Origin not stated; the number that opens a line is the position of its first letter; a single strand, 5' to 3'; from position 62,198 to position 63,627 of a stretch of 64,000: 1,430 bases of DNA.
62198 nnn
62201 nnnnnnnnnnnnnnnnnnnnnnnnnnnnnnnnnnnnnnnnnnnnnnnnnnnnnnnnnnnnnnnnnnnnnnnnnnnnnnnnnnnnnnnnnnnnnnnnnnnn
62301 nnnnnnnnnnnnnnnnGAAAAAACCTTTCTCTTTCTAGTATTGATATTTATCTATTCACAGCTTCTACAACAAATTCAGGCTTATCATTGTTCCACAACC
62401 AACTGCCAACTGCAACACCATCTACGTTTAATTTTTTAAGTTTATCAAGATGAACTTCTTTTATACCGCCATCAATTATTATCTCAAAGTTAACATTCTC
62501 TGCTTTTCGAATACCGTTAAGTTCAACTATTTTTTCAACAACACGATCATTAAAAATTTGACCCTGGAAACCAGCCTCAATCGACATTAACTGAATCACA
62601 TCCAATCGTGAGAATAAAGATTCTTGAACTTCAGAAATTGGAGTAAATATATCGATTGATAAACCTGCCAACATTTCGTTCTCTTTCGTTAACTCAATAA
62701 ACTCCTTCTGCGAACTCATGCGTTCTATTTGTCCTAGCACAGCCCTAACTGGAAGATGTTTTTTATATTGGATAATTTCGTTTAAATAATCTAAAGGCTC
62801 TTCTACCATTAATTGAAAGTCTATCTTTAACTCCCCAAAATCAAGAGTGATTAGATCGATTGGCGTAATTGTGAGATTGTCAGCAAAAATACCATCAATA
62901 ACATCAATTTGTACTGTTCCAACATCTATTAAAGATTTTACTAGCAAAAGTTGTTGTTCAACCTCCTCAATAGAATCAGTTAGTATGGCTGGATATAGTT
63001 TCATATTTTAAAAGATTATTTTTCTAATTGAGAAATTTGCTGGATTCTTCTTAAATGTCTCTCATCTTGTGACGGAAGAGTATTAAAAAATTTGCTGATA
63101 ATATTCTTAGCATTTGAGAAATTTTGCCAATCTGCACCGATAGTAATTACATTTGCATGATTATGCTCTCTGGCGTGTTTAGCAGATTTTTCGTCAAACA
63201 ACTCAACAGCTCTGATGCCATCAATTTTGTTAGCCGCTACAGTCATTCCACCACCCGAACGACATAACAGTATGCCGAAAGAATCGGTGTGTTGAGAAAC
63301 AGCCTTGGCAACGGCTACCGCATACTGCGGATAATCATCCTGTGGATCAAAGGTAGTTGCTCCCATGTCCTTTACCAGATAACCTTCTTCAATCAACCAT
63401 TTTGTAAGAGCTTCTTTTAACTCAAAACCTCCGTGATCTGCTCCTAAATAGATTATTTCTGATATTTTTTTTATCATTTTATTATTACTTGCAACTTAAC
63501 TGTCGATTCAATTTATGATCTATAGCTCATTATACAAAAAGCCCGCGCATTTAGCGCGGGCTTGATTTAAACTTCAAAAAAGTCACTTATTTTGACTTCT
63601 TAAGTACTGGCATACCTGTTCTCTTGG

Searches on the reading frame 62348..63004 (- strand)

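Call 67: search_protein_families(library=pfam, proteins=[window:62348-63004:-], max_evalue=0.001)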
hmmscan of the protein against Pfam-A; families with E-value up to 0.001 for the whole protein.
window:62348-63004:- (218 aa): 1 family
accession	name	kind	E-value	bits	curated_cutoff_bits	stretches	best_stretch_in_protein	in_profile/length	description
PF00834.25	Ribul_P_3_epim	-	1.4e-28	100.1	21.1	1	4-202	3-196/198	Ribulose-phosphate 3 epimerase family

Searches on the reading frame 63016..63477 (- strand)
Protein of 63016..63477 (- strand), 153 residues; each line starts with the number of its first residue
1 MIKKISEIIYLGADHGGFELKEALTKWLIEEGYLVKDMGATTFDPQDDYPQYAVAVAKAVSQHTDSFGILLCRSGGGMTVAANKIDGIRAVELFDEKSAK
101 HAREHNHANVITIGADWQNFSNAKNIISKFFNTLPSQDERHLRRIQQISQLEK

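Call 67: search_protein_families(library=pfam, proteins=[window:63016-63477:-], max_evalue=0.001)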
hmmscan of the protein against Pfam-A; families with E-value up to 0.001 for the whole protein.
window:63016-63477:- (153 aa): 1 family
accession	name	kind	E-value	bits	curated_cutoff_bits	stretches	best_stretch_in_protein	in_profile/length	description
PF02502.23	LacAB_rpiB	-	6.6e-44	149.7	24.7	1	9-148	1-138/138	Ribose/Galactose Isomerase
